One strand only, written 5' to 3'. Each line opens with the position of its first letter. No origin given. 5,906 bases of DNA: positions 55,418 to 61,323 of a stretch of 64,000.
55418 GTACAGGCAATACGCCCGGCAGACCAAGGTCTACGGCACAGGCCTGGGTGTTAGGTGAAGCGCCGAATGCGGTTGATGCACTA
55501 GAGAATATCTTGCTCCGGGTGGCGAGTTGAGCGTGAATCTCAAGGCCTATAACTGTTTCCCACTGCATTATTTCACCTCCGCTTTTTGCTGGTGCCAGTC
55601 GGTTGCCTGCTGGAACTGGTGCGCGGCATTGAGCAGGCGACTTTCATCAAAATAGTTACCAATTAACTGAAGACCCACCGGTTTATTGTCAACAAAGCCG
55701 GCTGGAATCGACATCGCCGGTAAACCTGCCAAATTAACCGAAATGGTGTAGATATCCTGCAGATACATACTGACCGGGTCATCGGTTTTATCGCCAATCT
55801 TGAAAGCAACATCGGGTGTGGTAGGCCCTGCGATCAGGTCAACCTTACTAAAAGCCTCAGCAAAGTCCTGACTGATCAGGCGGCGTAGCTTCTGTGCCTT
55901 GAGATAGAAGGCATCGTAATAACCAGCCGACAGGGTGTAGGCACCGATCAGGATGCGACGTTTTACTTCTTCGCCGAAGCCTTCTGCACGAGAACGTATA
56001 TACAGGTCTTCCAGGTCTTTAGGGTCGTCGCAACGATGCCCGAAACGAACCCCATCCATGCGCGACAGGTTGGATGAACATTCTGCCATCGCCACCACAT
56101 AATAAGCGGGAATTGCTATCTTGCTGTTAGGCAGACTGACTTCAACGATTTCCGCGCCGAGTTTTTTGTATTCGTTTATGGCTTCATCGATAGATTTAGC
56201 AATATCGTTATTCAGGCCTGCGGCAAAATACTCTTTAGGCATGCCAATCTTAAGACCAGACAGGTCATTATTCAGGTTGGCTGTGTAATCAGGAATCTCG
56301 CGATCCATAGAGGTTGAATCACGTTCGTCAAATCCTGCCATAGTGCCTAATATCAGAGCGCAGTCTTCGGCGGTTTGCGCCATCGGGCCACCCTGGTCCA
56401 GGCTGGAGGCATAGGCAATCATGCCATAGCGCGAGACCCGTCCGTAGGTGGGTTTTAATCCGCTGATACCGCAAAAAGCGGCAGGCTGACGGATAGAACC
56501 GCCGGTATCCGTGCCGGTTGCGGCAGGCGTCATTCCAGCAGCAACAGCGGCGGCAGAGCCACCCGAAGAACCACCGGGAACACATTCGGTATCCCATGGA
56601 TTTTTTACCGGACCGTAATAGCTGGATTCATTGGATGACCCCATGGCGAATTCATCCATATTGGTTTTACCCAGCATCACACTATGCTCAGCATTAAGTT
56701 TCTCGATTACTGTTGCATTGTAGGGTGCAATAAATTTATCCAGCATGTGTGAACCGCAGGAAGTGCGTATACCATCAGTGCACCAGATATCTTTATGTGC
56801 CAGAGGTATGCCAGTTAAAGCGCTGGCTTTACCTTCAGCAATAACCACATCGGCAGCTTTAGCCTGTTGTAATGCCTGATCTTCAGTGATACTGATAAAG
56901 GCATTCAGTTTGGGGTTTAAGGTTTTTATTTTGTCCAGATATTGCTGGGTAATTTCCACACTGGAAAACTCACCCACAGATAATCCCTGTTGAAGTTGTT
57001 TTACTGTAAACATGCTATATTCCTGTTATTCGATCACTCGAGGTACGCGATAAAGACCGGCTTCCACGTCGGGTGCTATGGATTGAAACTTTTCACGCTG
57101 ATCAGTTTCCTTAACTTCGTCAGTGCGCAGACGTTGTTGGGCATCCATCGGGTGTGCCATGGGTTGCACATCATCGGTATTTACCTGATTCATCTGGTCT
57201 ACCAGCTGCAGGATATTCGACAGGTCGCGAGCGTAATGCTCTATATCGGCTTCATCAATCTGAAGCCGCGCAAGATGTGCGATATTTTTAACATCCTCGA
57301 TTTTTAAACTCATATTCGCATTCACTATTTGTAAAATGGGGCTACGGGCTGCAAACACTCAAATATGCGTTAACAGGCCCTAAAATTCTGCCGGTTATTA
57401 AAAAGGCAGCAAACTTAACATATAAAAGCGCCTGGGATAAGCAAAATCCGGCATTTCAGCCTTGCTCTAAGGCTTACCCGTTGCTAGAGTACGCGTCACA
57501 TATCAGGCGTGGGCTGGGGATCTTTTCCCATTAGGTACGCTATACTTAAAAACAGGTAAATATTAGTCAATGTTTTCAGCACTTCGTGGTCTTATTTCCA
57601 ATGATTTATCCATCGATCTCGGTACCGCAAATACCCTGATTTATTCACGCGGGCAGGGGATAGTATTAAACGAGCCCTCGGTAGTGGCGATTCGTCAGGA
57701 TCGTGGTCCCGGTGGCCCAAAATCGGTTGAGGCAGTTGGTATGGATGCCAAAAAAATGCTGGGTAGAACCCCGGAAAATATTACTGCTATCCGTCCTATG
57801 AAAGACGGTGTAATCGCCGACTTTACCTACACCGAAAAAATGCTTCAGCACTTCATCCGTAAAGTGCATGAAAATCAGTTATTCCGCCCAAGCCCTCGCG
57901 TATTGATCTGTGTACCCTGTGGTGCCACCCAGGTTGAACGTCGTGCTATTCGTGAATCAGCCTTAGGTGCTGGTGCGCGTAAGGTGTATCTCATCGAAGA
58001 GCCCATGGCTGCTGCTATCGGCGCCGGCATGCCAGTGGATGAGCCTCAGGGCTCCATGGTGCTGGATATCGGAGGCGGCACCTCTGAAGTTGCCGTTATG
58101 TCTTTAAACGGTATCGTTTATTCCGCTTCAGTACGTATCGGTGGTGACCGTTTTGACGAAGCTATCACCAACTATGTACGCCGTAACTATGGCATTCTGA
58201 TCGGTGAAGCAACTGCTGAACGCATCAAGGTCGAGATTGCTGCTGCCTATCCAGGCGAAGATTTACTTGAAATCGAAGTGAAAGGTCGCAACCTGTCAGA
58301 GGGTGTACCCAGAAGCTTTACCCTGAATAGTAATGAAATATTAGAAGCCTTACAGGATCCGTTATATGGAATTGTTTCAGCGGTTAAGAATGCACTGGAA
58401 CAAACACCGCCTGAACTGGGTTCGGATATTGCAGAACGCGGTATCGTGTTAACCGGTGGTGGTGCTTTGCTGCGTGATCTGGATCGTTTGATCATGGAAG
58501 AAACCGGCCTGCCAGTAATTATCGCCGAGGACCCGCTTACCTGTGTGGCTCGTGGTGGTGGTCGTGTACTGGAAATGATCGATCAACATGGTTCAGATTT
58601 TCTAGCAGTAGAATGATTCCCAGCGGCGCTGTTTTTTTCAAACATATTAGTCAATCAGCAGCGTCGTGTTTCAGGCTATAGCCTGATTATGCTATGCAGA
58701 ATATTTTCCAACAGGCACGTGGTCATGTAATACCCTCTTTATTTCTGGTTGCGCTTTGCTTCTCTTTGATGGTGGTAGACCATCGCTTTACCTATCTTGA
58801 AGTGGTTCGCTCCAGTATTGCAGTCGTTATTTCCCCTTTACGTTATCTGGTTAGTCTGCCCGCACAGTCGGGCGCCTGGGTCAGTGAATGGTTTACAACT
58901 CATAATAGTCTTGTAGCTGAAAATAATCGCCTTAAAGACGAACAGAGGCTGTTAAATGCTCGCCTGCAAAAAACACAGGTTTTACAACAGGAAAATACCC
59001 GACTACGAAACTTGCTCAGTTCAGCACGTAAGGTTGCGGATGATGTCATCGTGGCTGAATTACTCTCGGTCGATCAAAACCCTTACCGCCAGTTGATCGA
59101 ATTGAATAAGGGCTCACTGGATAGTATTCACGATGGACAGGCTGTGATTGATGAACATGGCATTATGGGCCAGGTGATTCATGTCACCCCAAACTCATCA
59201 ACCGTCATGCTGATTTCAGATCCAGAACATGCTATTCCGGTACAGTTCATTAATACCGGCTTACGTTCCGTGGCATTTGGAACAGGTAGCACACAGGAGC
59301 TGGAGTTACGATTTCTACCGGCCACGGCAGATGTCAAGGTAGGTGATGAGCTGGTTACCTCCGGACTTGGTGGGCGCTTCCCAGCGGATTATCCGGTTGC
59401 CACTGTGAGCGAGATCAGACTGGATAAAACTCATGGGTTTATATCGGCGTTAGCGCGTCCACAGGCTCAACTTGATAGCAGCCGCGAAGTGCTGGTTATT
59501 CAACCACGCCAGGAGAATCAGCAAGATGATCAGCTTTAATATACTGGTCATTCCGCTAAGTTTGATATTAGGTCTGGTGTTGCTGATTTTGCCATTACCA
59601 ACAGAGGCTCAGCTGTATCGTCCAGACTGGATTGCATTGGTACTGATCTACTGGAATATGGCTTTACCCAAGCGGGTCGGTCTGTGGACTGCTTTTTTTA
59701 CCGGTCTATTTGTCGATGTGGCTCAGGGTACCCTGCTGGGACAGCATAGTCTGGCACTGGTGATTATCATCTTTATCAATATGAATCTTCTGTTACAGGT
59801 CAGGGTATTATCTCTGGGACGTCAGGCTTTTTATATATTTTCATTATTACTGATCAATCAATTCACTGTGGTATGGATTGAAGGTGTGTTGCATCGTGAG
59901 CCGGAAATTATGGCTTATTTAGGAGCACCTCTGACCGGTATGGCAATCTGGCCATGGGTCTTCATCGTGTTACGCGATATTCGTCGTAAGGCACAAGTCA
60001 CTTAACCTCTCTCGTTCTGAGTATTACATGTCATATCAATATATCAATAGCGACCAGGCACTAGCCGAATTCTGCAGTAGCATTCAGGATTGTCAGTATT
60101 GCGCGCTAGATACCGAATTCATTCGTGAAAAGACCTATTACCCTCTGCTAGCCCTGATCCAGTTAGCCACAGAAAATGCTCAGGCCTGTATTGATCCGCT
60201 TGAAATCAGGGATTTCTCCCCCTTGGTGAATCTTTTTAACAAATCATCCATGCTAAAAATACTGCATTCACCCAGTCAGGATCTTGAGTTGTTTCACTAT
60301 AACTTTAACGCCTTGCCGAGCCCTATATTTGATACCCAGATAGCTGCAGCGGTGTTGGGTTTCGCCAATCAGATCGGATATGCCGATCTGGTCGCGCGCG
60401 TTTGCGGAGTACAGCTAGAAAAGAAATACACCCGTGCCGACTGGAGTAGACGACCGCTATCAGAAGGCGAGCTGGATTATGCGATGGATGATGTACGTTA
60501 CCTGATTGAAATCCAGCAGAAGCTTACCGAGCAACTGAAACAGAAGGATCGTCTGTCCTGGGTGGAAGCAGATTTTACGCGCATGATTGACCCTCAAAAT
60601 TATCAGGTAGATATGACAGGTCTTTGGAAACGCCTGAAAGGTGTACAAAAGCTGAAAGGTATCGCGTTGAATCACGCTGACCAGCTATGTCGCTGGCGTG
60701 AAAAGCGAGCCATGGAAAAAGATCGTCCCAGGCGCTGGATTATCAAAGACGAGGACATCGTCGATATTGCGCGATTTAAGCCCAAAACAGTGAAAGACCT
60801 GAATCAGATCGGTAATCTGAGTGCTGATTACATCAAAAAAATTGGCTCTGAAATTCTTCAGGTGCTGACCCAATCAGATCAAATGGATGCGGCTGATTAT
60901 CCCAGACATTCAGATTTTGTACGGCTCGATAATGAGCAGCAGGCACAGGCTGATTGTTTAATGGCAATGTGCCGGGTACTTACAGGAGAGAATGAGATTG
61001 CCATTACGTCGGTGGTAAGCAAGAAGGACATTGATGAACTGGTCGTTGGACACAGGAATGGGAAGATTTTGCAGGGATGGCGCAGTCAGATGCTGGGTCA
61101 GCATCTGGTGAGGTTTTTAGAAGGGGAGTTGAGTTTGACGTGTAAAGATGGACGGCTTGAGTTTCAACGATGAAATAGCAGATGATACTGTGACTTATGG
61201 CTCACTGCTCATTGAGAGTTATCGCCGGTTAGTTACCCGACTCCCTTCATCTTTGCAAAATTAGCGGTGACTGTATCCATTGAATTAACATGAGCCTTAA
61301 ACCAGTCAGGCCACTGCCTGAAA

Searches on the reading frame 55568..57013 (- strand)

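Call 12: search_protein_families(library=pfam, proteins=[window:55568-57013:-], max_evalue=0.00001)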
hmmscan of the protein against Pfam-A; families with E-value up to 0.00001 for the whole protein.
window:55568-57013:- (481 aa): 1 family
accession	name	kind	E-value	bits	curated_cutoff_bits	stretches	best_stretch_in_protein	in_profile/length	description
PF01425.27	Amidase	-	3.9e-151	504.5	27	1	20-461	1-445/445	Amidase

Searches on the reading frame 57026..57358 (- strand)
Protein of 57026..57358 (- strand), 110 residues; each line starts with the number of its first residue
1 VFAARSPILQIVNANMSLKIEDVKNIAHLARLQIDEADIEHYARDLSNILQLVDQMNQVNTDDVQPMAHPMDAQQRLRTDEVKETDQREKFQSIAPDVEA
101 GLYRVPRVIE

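Call 77: search_protein_families(library=pfam, proteins=[window:57026-57358:-], max_evalue=0.01)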
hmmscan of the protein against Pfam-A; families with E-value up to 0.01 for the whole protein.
window:57026-57358:- (110 aa): 2 families
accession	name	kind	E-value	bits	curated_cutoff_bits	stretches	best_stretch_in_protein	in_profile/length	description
PF02686.20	GatC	-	2.5e-20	72.9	23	1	34-105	1-66/66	Glu-tRNAGln amidotransferase C subunit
PF20977.2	GatF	-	0.0032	18.1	33.4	1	18-67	38-87/150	Glutamyl-tRNA(Gln) amidotransferase subunit F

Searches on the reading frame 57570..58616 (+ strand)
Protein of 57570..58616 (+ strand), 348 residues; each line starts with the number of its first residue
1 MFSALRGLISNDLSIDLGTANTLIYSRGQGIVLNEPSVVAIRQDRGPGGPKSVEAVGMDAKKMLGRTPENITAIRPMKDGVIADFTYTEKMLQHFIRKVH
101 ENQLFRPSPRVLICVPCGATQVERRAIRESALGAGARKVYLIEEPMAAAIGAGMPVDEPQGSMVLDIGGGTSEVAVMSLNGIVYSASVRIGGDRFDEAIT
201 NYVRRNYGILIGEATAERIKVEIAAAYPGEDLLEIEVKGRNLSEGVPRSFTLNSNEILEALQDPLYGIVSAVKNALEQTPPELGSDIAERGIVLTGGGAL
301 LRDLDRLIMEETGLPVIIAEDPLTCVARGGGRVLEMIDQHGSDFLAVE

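Call 12: search_protein_families(library=pfam, proteins=[window:57570-58616:+], max_evalue=0.00001)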
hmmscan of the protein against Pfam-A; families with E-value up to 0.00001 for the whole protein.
window:57570-58616:+ (348 aa): 5 families
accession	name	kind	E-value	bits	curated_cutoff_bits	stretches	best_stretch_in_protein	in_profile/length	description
PF06723.19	MreB_Mbl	-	1.1e-147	491.6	27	1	11-340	2-325/327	MreB/Mbl protein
PF00012.26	HSP70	-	2.5e-14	52.9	20.6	1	96-315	121-353/599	Hsp70 protein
PF14450.12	FtsA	-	1.1e-10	42.3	31.8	1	163-321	1-112/127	Cell division protein FtsA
PF00022.25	Actin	-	1.6e-10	40.6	27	1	68-205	56-189/410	Actin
PF11104.14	PilM_2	-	1.4e-07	31.2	27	0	160-227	180-243/340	Type IV pilus assembly protein PilM;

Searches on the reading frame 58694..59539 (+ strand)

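Call 12: search_protein_families(library=pfam, proteins=[window:58694-59539:+], max_evalue=0.00001)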
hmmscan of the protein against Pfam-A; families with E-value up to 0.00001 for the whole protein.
window:58694-59539:+ (281 aa): 1 family
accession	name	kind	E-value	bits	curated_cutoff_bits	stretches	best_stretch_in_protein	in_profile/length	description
PF04085.20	MreC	-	2.1e-40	138.3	28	1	125-270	3-147/147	Rod shape-determining protein MreC, barrel core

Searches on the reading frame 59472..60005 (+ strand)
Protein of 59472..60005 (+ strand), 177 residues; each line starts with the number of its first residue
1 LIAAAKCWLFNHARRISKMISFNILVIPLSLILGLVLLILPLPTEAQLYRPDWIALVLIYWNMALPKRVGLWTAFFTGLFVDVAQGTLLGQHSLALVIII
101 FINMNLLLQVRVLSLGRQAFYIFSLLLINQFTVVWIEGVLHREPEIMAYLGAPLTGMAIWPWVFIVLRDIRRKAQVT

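Call 77: search_protein_families(library=pfam, proteins=[window:59472-60005:+], max_evalue=0.01)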
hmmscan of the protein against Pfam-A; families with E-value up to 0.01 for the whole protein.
window:59472-60005:+ (177 aa): 1 family
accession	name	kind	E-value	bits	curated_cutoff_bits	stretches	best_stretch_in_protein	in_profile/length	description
PF04093.17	MreD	-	2.7e-15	57.3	24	1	23-168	5-156/158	rod shape-determining protein MreD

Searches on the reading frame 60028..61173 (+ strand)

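Call 12: search_protein_families(library=pfam, proteins=[window:60028-61173:+], max_evalue=0.00001)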
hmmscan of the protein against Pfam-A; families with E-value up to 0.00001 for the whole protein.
window:60028-61173:+ (381 aa): 2 families
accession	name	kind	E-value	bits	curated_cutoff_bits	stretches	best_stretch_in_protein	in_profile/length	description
PF01612.26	DNA_pol_A_exo1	-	1.1e-45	156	23.6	1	3-170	1-172/173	3'-5' exonuclease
PF00570.28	HRDC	-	1.3e-14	54.3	23.8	1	217-280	5-68/68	HRDC domain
